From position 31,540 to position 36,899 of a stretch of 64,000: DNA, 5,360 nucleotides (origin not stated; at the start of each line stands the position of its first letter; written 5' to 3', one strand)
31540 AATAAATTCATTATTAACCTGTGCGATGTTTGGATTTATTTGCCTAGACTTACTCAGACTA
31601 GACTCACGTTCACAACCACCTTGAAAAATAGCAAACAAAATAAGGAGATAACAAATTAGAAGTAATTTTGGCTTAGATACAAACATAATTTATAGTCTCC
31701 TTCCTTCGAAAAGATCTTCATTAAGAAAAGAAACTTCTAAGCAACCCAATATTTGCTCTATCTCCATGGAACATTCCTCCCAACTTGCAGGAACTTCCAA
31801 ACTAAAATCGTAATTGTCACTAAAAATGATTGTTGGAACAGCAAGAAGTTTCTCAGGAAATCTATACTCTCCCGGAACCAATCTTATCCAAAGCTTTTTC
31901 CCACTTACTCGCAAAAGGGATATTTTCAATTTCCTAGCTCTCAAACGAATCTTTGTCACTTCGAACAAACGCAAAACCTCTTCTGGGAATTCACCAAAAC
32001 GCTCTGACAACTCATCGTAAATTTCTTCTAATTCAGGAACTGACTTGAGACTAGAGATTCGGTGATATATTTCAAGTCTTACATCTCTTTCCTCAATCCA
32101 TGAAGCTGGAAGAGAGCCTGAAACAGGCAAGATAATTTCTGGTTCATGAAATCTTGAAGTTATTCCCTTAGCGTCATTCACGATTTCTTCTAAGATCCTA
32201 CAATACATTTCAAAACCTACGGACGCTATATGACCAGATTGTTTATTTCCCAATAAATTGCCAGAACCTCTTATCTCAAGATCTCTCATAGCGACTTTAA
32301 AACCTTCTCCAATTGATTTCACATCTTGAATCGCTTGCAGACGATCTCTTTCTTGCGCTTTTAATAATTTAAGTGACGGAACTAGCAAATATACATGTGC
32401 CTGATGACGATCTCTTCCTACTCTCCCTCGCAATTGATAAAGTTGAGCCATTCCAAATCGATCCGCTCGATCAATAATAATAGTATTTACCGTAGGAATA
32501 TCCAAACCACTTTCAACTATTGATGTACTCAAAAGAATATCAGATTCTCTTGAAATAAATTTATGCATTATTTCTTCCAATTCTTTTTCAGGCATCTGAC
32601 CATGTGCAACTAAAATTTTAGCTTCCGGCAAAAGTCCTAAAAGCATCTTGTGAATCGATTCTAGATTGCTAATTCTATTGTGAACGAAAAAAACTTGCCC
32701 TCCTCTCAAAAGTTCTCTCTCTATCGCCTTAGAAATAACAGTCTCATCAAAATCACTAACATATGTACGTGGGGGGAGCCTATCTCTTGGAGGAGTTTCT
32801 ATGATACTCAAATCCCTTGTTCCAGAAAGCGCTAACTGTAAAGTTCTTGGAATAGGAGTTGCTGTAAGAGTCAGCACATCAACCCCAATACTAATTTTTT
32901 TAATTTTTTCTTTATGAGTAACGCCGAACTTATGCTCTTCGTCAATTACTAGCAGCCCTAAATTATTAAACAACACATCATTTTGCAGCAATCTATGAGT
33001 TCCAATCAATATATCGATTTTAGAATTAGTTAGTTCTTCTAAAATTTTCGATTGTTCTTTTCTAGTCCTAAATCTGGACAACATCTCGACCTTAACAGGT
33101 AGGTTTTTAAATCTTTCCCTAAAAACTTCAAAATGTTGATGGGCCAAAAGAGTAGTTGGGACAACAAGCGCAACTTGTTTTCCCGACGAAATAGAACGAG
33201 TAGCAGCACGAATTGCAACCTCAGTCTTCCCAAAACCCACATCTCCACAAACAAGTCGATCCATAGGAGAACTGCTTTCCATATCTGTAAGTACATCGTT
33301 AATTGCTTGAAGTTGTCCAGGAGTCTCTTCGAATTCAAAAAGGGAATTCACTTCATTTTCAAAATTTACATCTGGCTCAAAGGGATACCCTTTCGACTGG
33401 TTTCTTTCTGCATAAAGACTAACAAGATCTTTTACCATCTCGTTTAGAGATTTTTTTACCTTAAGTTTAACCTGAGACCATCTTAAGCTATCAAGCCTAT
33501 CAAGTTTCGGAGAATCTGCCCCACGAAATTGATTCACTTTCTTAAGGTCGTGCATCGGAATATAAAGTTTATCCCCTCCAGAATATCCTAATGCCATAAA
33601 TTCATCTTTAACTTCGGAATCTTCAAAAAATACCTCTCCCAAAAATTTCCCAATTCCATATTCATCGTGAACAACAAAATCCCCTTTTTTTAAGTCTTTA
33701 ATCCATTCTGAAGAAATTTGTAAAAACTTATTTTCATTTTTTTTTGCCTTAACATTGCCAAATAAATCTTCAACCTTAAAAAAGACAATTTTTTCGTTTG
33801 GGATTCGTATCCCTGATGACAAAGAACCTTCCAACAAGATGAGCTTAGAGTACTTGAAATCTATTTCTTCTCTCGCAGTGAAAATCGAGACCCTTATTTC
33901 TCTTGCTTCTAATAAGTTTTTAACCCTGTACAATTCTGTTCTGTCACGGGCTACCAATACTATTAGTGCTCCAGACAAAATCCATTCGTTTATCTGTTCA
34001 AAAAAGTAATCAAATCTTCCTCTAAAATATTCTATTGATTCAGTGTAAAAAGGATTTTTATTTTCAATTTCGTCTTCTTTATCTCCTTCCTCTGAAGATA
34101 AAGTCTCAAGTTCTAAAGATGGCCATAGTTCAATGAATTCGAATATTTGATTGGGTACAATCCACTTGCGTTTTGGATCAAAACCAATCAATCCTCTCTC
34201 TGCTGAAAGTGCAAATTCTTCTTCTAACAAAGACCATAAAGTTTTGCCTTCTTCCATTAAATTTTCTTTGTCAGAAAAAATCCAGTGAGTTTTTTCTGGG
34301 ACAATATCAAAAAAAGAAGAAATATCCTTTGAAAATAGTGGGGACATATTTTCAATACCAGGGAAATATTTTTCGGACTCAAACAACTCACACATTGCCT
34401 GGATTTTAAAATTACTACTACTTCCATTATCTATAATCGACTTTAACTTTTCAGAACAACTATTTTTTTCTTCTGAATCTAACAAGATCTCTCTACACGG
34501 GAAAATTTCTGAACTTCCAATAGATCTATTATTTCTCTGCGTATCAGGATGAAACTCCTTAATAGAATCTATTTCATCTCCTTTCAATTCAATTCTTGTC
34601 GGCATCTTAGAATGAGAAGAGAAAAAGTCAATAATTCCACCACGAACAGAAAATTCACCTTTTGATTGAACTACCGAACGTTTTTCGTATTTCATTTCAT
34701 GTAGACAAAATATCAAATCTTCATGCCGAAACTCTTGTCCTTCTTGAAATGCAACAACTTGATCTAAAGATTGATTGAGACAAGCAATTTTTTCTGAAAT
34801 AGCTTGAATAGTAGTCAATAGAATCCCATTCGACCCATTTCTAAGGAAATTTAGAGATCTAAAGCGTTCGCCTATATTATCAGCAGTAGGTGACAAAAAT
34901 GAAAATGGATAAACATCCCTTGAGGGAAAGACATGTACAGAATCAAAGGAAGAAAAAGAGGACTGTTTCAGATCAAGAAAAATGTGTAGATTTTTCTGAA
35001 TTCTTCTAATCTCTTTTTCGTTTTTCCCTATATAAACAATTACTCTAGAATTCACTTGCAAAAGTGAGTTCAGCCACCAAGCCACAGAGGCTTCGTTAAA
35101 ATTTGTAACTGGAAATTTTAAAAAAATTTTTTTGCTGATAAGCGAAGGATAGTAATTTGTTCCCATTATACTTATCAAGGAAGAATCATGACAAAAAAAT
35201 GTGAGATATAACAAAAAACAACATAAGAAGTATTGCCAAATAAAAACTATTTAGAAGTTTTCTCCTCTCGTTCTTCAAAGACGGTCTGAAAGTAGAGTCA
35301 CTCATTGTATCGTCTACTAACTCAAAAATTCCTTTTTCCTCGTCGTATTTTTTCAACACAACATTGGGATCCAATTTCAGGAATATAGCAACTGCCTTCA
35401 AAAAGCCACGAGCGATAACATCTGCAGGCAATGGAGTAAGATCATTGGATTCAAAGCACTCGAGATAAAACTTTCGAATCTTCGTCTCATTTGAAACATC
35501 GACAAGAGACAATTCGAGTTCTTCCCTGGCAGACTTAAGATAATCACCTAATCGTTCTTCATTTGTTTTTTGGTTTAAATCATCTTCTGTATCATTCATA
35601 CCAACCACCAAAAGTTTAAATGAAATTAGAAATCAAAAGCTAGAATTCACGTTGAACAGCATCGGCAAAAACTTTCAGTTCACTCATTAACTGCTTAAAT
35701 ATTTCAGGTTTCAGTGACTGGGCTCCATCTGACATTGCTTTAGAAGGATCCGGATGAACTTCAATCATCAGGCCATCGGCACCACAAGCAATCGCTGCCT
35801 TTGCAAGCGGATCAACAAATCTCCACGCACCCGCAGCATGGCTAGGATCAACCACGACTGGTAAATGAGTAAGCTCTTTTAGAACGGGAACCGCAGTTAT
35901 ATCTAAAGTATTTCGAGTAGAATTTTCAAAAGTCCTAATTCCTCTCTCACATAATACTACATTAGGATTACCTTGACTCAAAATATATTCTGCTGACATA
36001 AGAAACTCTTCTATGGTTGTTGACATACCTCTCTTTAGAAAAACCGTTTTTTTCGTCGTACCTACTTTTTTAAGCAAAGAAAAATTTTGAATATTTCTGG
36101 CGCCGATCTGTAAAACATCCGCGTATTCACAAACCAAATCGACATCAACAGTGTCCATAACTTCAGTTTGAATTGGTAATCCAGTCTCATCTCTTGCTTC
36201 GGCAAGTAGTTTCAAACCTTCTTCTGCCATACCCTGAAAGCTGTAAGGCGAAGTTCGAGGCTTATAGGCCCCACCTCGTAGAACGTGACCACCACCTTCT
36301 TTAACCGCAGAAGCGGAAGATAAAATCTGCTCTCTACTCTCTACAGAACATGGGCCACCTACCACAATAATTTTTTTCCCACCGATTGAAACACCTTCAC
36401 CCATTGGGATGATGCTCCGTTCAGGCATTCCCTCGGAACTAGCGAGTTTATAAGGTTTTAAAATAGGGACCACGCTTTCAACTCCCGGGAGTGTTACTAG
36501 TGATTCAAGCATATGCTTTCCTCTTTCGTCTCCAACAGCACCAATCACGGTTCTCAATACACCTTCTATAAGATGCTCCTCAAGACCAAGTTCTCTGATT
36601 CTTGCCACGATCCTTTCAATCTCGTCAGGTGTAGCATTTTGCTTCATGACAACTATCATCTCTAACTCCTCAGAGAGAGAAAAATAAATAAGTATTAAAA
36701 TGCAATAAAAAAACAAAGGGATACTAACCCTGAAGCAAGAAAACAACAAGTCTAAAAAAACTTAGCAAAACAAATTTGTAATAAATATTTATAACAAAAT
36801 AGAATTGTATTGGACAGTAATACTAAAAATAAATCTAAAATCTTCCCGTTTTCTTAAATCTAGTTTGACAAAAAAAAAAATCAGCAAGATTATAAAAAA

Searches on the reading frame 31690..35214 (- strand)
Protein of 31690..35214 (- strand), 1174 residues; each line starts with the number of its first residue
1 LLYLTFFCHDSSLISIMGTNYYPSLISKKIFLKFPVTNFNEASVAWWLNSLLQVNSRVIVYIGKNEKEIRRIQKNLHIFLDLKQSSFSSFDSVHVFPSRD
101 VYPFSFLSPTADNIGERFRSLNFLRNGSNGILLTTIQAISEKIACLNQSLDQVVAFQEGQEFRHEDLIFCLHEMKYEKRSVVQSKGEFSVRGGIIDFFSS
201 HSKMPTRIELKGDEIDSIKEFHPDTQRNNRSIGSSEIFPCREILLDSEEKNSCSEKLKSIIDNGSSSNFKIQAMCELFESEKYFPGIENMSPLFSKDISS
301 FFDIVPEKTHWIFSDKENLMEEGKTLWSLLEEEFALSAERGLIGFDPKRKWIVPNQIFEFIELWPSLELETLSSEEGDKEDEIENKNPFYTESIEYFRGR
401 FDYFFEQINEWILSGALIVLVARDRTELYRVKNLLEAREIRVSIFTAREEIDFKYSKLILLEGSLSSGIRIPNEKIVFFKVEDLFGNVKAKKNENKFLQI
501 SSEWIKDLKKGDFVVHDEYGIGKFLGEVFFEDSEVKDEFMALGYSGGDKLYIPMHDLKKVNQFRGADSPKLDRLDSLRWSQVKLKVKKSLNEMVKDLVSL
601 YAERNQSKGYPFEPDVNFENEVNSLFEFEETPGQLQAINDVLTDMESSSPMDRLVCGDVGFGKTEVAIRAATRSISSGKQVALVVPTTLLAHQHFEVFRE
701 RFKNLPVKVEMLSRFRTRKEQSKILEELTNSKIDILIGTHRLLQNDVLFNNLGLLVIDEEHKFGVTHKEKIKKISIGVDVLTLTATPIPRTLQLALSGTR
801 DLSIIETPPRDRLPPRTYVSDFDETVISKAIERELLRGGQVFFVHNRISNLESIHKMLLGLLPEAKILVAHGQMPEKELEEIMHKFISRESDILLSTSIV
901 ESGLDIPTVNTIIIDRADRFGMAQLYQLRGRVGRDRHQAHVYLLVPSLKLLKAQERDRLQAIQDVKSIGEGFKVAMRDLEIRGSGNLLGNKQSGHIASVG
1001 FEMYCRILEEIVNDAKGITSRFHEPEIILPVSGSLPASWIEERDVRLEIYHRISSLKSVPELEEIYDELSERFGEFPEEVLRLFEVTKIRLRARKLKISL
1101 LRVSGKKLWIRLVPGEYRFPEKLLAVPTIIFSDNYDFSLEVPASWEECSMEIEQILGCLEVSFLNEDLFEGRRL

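Call 9: search_protein_families(library=pfam, proteins=[window:31690-35214:-], max_evalue=0.0001)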
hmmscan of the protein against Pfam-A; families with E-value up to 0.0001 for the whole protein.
window:31690-35214:- (1174 aa): 7 families
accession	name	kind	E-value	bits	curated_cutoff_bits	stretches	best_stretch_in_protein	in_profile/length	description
PF00270.35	DEAD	-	1.1e-27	97.3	26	1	631-793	1-165/167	DEAD/DEAH box helicase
PF00271.37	Helicase_C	-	2.7e-23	82.8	23.5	1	833-935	8-109/110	Helicase conserved C-terminal domain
PF17757.6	UvrB_inter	-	1.1e-21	77.2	22.9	1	155-241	2-89/91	UvrB interaction domain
PF03461.20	TRCF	-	1.3e-19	70.7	25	1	1029-1115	1-87/95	TRCF domain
PF04851.21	ResIII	-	4.7e-13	49.8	22.5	1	629-787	3-162/164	Type III restriction enzyme, res subunit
PF02559.22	CarD_TRCF_RID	-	1e-11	45.1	23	1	508-561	1-54/57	CarD-like/TRCF RID domain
PF22590.2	Cas3-like_C_2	-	5.3e-07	30.3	27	1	838-936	2-105/106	CRISPR-associated nuclease/helicase Cas3, C-terminal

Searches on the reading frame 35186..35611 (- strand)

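Call 9: search_protein_families(library=pfam, proteins=[window:35186-35611:-], max_evalue=0.0001)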
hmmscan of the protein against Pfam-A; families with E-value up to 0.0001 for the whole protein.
window:35186-35611:- (141 aa): 2 families
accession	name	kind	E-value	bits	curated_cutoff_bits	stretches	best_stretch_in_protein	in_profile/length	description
PF13413.12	HTH_25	-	3.4e-17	62.4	24.6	1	24-83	1-60/62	Helix-turn-helix domain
PF12844.13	HTH_19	-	4.7e-06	26.8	30.2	1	25-91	4-64/64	Helix-turn-helix domain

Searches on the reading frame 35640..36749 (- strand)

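Call 9: search_protein_families(library=pfam, proteins=[window:35640-36749:-], max_evalue=0.0001)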
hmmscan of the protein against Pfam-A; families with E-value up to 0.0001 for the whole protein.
window:35640-36749:- (369 aa): 3 families
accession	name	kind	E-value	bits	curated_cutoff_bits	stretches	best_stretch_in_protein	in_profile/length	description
PF00793.26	DAHP_synth_1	-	2.8e-83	279.4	25.5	1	119-359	9-265/270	DAHP synthetase I family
PF18152.6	DAHP_snth_FXD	-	6e-22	77.7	27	1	31-98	1-67/67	DAHP synthase ferredoxin-like domain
PF03102.20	NeuB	-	1e-09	38.7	22.1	1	174-364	53-235/241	NeuB family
